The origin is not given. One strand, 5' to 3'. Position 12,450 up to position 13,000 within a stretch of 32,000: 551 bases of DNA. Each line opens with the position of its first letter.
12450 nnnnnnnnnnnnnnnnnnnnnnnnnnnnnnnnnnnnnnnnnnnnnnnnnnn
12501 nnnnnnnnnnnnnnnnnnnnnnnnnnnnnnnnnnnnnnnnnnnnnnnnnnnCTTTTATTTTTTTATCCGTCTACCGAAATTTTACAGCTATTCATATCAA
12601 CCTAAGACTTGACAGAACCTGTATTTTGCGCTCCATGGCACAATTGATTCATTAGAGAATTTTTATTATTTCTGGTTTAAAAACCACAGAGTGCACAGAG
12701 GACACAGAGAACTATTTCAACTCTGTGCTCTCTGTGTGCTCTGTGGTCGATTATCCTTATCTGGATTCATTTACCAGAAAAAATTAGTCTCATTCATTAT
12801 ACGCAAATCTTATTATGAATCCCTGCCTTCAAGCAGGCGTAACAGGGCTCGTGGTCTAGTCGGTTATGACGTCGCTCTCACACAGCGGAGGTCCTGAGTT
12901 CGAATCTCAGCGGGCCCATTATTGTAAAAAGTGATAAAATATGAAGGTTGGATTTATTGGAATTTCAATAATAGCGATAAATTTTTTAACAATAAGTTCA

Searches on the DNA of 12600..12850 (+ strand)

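Call 35: search_rna_families(source=window, start=12600, end=12850, threshold=evalue, max_evalue=10, show_alignments=2)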
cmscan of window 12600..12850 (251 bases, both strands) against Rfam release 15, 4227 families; matches with E-value up to 10: 9.
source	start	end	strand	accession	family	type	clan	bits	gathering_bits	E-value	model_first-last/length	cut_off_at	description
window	12683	12747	+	RF03205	mir-1898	Gene; miRNA;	-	26.9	78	0.004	1-61/61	no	mir-1898 microRNA precursor family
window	12683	12747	-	RF03560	mir-3926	Gene; miRNA;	-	22.4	82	0.059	1-63/63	no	mir-3926 microRNA precursor family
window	12683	12747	+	RF03951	MIR7725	Gene; miRNA;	-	21.3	77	0.1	1-142/142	no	MIR7725 microRNA precursor family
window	12681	12749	+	RF00706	mir-263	Gene; miRNA;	CL00093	20.6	51.3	0.0089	1-86/86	no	mir-263 microRNA precursor family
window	12678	12753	+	RF03457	MIR173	Gene; miRNA;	-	20.3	70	0.084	1-102/102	no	MIR173 microRNA precursor family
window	12688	12742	+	RF03560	mir-3926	Gene; miRNA;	-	20.1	82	0.23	1-63/63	no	mir-3926 microRNA precursor family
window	12678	12753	-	RF03457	MIR173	Gene; miRNA;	-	18.5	70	0.26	1-102/102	no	MIR173 microRNA precursor family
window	12677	12753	+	RF00695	MIR398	Gene; miRNA;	-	17.7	55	0.14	1-109/109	no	MIR398 microRNA precursor family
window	12824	12850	+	RF03003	GP20-b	Cis-reg;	-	11.5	36.2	8.3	1-27/62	3'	GP20-b RNA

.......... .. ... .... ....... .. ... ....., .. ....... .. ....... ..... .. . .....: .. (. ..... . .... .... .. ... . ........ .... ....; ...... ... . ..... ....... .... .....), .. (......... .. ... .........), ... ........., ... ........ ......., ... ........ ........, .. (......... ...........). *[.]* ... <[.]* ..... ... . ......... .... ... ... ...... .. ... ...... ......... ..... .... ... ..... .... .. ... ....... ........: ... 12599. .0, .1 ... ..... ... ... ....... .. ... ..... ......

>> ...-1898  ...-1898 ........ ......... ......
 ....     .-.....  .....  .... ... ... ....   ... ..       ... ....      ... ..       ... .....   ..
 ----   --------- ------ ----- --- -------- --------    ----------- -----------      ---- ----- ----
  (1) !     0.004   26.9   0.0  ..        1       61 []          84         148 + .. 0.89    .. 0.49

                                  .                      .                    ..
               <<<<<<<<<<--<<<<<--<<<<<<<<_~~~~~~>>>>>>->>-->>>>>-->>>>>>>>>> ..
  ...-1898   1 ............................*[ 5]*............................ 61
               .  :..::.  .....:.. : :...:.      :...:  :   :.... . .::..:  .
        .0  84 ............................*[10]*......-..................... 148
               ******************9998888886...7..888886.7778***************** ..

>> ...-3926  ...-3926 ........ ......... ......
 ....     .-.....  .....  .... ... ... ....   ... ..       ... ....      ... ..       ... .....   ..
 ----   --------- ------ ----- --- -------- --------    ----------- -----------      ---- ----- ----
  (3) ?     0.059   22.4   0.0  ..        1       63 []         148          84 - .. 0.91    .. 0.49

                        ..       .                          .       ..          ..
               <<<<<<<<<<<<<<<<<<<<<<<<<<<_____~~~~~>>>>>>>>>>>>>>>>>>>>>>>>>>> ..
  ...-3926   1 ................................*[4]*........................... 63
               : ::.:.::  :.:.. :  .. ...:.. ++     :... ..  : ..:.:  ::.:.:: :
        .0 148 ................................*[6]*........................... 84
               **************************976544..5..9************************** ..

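Call 57: search_dna_similar(query=window:12661-12797:+, collection=plasmids, mode=distant, max_evalue=0.001, max_rows=25)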
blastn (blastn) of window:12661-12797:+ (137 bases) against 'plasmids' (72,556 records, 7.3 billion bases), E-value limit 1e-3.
Records with a match: 1; places in all: 1; records where one place covers at least 80% of the query: 0.
Best place of each record, by identity: 60-80% 1.
By first word of the organism name: Bacteroides 1.
By predicted mobility (MOB-suite, as given by PLSDB): non-mobilizable 1.
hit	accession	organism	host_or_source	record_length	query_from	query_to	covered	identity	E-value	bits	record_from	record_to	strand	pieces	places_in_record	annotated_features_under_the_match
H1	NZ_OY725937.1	Bacteroides finegoldii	-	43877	23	87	47%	76.5%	7e-4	50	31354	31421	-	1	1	none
